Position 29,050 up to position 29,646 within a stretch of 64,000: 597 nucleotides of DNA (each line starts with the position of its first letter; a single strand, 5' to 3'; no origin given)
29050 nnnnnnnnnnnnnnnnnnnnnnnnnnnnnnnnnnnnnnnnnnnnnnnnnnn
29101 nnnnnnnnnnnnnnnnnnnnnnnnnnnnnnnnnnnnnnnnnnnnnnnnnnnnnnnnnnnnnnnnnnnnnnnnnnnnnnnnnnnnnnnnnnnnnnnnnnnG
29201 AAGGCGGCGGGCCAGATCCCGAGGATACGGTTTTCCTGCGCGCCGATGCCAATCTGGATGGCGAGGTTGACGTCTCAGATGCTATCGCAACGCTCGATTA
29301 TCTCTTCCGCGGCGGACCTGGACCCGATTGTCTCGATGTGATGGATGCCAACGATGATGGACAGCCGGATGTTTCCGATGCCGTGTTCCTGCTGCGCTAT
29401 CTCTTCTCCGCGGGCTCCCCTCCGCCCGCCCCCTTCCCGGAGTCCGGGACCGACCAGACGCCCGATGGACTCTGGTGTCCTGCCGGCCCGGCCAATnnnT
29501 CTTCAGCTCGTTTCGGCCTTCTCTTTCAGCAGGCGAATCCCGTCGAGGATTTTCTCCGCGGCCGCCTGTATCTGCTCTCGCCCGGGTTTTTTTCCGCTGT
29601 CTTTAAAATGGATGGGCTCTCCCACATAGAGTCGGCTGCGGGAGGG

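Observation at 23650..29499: A 1949 aa secreted protein combining LTD x3, a CotH atypical kinase, a pectin-lyase-like beta-helix and a dockerin.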

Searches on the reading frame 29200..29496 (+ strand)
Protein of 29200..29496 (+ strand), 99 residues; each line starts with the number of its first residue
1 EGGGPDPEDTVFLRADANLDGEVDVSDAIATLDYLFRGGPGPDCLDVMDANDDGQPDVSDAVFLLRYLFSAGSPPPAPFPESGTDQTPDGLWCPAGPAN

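Call 34: search_protein_families(library=pfam, proteins=[window:29200-29496:+], max_evalue=10)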
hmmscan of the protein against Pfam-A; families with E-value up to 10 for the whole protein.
window:29200-29496:+ (99 aa): 5 families
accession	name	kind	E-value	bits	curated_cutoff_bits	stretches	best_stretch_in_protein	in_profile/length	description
PF00404.24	Dockerin_1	-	0.0001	22.9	22.9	1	15-68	2-56/57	Dockerin type I domain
PF13202.12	EF-hand_5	-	0.068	13.1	25.9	2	9-26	3-19/25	EF hand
PF12654.12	DUF3786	-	0.089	12.8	27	1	48-77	38-67/176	Domain of unknown function (DUF3786)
PF13405.12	EF-hand_6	-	0.17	12.2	25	0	45-67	6-28/30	EF-hand domain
PF05279.16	Asp-B-Hydro_N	-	0.4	11.1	23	1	45-65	45-65/66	Aspartyl beta-hydroxylase N-terminal region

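Call 87: find_homologous_proteins(query=A4, max_evalue=0.001)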
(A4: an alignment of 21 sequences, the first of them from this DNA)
Query A4 (21 sequences) (92 aa, profile of the alignment): 651 proteins with E <= 0.001 among 1695 candidates; the best 120 are listed.
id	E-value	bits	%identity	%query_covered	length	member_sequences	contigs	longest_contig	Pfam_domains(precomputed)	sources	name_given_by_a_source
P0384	3.9e-32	128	57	93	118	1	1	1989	PF00404.25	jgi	jgi:hypothetical protein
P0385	9.4e-32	127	77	95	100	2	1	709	-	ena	-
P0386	9.7e-32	127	77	88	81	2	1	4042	-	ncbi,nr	ncbi:MAG: dockerin type I domain-containing protein, partial [Planctomycetota bacterium]|nr:dockerin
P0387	4.7e-30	121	51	89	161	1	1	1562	-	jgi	jgi:hypothetical protein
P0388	5.7e-30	121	54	89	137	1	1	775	PF00404.25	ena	-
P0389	7.9e-30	120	51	89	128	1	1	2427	-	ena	-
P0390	1.0e-29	120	50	89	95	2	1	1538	-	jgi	-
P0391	1.9e-29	119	51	89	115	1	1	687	PF00404.25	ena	-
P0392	3.0e-29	119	52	89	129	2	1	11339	-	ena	-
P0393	3.5e-29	118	55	93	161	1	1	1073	-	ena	-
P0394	4.6e-29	118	51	89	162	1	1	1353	-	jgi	-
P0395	4.8e-29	118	52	93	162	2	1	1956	PF00404.25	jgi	jgi:hypothetical protein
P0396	6.2e-29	118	52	91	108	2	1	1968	-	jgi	jgi:hypothetical protein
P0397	7.7e-29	117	56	92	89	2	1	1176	-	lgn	-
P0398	1.1e-28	117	56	89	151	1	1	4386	-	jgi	jgi:hypothetical protein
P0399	1.1e-28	117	59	91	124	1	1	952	PF00404.25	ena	-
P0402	2.2e-28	116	58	90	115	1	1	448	PF00404.25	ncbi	-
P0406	3.6e-28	115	47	93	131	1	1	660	PF00404.25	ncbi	-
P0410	6.4e-28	114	45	89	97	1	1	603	PF00404.25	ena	-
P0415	1.8e-27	113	50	89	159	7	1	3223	PF00404.25,PF02494.23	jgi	jgi:hypothetical protein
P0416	1.8e-27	113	53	89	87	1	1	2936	PF00404.25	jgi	-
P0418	2.2e-27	113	51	93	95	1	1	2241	PF00404.25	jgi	jgi:dockerin type I repeat protein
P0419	3.3e-27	112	50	87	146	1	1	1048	PF00404.25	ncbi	-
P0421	3.6e-27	112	54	92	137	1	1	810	PF00404.25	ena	-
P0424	5.2e-27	111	48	89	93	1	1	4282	PF00404.25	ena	-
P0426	5.7e-27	111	51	92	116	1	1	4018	PF00404.25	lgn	-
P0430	7.0e-27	111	59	93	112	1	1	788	PF00404.25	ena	-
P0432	1.3e-26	110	52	89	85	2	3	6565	PF00404.25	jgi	jgi:hypothetical protein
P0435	2.1e-26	109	48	91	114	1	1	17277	PF00404.25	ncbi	-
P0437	2.2e-26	109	52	89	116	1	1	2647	PF00404.25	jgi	jgi:hypothetical protein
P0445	3.6e-26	109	51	89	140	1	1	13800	PF13405.13,PF00404.25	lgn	-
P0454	5.4e-26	108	50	89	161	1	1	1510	PF00404.25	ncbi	-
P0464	8.2e-26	108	55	89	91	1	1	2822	PF00404.25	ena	-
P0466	1.5e-25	107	48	92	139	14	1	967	PF00404.25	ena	-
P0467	1.8e-25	106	46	91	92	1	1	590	PF00404.25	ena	-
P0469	2.0e-25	106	48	88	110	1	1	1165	PF00404.25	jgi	jgi:hypothetical protein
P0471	2.6e-25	106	46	88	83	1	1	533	PF00404.25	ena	-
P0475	3.0e-25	106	47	92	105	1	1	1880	PF00404.25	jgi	jgi:hypothetical protein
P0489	7.4e-25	104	53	92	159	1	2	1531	PF00404.25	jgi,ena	-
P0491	7.9e-25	104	45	89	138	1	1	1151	PF00404.25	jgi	jgi:hypothetical protein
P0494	8.9e-25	104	53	93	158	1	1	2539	PF00404.25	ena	-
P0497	9.3e-25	104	52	92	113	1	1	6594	PF00404.25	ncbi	-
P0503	1.4e-24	104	50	89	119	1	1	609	PF00404.25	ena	-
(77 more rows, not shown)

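Call 88: search_solved_structures(query=A4, max_evalue=1, show_alignments=1)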
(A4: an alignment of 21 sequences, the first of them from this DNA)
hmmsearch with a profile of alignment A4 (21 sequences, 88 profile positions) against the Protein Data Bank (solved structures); distinct sequences matched with E-value up to 1: 32.
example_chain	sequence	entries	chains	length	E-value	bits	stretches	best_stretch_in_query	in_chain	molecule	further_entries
1daq_A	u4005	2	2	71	3.4e-05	26.9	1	7-63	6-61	ENDOGLUCANASE SS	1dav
2mte_A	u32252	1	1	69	3.6e-05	26.8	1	7-62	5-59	Cellulose 1,4-beta-cellobiosidase (reducing end) CelS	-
4fl4_A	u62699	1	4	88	7.6e-05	25.8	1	8-62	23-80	Glycoside hydrolase family 9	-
3ul4_B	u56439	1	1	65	8e-05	25.7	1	6-61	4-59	Cellulosome enzyme, dockerin type I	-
2y3n_B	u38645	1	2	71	0.00026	24.1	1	6-61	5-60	CELLULOSOMAL FAMILY-48 PROCESSIVE GLYCOSIDE HYDROLASE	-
4uyq_B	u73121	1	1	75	0.00043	23.4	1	4-61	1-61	Cellulosomal scaffoldin adaptor protein B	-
4uyp_B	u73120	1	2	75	0.0019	21.3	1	4-61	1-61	Cellulosomal scaffoldin adaptor protein B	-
5m2o_B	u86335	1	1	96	0.011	18.9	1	8-64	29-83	Group I Dockerin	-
8x39_A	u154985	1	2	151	0.016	18.4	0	4-61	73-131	Serine protease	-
8x3a_A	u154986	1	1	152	0.016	18.3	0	4-61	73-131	Serine protease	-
1ohz_B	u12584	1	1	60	0.024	17.8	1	8-62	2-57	ENDO-1,4-BETA-XYLANASE Y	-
5m2s_B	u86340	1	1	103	0.025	17.7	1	6-30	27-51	Doc8: Type I dockerin repeat domain from family 9 glycoside hydrolase WP_009982745[Ruminoc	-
2ccl_B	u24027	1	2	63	0.026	17.7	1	7-62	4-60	ENDO-1,4-BETA-XYLANASE Y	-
2yik_A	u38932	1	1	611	0.05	16.8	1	3-62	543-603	ENDOGLUCANASE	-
9qfa_A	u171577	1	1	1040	0.058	16.6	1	8-61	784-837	Ruminococcus bromii Amy12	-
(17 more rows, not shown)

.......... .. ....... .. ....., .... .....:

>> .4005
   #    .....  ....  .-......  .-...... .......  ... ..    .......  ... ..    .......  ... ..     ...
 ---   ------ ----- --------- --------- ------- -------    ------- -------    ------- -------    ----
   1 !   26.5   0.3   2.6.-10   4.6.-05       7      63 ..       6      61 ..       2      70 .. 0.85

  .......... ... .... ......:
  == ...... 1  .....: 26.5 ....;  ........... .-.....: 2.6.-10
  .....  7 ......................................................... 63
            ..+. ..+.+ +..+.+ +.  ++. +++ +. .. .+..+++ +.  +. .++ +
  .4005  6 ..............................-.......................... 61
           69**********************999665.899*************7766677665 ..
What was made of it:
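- On Type I dockerin (PF00404): A profile of 21 orthologous tails has type I dockerins as its best solved matches, E 3.4e-5 (call 88).
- Checked: Its best solved-structure matches are type I dockerins (CelS 1daq, E 3.4e-5, call 88).
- Dockerin: the profile's best solved matches are type I dockerins, E 3.4e-5 (call 88).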
